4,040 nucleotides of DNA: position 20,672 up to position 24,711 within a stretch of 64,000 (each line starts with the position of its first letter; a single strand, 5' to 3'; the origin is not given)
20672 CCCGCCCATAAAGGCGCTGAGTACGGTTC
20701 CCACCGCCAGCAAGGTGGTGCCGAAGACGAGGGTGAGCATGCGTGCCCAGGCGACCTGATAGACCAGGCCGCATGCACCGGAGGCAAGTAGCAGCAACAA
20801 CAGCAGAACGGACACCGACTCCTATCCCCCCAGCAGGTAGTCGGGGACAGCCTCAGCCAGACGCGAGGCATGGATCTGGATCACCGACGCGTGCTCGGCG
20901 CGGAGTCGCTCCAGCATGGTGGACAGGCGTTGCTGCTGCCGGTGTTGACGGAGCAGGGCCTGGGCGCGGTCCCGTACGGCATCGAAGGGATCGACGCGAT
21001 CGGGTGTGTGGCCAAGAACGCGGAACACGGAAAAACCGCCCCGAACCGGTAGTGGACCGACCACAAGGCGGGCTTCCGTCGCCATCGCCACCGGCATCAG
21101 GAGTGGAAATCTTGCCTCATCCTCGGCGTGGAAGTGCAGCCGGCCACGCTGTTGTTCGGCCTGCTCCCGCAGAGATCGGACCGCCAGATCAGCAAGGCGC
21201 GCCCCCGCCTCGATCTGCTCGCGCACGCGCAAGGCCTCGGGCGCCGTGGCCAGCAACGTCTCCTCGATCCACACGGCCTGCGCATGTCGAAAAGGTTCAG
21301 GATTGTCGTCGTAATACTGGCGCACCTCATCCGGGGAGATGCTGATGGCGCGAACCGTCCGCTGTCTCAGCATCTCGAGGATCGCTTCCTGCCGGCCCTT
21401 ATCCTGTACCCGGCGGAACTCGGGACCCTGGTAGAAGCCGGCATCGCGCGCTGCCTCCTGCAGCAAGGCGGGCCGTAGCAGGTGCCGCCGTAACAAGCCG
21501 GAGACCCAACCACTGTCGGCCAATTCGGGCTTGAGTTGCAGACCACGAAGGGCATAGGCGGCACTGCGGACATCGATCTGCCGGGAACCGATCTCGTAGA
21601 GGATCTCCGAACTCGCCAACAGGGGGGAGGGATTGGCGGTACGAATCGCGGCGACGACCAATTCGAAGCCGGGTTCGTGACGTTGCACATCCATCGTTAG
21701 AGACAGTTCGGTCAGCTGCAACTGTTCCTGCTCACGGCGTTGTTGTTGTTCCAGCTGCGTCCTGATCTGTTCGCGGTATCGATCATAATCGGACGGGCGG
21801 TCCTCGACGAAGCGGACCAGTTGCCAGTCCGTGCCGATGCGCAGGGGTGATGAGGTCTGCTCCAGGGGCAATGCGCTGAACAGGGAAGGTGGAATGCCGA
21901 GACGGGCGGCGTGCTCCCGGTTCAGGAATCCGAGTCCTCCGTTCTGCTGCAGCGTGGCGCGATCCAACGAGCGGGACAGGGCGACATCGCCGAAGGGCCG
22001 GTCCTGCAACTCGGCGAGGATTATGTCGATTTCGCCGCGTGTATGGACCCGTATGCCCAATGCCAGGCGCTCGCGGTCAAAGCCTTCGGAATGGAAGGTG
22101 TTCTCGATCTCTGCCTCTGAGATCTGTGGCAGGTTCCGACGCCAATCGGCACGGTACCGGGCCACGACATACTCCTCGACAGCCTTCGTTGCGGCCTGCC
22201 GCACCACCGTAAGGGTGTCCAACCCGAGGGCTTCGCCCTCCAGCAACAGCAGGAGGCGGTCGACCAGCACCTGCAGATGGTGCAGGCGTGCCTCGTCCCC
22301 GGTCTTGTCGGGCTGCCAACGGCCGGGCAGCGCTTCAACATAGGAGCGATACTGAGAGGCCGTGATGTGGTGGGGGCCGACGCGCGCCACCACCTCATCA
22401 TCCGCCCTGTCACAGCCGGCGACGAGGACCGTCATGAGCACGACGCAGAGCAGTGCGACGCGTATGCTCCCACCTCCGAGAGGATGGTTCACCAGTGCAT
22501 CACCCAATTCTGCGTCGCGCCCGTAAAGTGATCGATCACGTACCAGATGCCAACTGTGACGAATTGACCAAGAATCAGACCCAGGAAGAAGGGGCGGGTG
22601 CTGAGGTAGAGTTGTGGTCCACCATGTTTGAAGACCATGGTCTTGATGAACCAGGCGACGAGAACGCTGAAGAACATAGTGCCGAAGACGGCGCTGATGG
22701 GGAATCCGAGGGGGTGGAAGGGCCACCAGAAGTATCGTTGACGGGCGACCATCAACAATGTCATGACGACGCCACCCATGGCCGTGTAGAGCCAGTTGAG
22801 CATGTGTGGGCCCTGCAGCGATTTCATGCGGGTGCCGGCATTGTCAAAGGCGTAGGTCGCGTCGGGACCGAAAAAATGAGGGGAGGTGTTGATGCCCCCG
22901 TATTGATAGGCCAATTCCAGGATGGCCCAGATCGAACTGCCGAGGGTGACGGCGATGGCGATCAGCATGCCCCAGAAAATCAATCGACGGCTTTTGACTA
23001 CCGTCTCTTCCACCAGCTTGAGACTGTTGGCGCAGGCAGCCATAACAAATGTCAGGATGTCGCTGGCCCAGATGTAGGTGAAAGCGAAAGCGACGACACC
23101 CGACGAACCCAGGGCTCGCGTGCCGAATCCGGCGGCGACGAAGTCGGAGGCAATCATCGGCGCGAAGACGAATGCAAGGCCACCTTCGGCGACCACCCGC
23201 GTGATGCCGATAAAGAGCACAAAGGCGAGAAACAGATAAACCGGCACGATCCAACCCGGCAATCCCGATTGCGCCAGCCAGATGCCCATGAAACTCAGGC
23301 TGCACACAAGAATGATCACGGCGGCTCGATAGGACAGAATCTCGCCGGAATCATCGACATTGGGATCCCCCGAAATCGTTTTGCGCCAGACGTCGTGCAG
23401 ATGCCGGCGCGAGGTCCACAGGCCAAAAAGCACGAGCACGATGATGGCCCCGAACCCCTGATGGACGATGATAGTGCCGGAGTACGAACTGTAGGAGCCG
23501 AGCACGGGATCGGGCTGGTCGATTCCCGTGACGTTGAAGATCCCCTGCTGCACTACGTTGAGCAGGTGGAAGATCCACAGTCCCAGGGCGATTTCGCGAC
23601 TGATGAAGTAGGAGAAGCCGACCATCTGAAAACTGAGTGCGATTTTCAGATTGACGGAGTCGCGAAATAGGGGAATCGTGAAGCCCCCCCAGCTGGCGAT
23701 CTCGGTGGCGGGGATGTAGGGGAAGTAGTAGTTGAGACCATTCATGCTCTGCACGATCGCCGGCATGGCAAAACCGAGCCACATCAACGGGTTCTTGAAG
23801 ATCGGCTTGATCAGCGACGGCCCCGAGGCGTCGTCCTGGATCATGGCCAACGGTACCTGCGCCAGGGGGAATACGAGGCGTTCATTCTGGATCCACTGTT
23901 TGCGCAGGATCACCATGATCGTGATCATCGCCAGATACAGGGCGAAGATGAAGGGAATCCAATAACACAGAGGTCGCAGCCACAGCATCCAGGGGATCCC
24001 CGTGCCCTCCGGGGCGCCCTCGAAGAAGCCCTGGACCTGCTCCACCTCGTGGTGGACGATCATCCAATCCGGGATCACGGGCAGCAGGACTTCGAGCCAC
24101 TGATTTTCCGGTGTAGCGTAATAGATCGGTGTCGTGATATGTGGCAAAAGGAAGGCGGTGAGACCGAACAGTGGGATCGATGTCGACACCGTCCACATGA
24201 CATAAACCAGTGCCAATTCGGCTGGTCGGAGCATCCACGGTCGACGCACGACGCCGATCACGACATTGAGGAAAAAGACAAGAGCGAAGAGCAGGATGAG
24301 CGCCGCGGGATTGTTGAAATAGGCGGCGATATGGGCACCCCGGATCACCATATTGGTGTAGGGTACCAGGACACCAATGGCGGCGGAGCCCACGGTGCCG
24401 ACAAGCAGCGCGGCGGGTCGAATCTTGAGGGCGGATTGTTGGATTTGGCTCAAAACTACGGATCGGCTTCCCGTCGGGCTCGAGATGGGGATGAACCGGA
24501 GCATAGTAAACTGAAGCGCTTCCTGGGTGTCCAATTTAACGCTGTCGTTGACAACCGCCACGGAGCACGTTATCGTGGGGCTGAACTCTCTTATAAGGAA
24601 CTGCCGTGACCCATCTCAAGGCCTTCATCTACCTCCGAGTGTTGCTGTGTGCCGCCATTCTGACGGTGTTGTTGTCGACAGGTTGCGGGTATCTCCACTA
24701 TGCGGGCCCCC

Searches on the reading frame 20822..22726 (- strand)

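Call 51: search_protein_families(library=pfam, proteins=[window:20822-22726:-], max_evalue=0.0001)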
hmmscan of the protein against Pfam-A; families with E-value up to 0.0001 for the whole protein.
window:20822-22726:- (634 aa): 1 family
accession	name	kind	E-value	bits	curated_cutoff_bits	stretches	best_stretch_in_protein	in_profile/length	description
PF13145.12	Rotamase_2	-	4.4e-08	34.4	27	1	463-586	1-121/121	PPIC-type PPIASE domain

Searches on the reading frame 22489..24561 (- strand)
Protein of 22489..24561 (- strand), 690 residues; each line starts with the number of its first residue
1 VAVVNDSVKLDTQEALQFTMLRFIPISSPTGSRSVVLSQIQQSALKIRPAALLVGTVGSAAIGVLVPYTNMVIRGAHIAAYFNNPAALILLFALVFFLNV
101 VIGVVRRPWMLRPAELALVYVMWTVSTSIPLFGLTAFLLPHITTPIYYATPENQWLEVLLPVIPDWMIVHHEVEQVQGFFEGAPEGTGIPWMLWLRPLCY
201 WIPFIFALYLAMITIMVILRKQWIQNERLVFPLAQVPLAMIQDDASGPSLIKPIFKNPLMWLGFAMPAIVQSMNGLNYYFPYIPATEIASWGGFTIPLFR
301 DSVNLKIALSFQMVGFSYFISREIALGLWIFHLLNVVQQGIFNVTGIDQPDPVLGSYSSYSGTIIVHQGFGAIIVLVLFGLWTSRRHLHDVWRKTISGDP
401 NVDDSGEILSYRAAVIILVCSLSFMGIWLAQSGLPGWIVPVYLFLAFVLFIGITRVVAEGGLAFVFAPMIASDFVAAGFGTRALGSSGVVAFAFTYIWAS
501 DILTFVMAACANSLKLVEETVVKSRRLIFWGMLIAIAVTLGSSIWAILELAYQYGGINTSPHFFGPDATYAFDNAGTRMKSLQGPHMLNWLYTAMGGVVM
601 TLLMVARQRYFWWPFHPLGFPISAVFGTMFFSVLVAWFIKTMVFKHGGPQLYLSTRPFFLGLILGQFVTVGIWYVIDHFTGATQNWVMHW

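Call 52: search_protein_families(library=pfam, proteins=[window:22489-24561:-], max_evalue=0.0001)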
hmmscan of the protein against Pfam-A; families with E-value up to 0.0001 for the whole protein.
window:22489-24561:- (690 aa): 2 families
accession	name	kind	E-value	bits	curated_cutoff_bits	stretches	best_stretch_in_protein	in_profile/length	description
PF20581.3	DUF6785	-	2.1e-124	416.2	25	1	49-555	2-498/498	Family of unknown function (DUF6785)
PF20580.3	DUF6784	-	3.9e-25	88.4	26.4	1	590-682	1-95/101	Domain of unknown function (DUF6784)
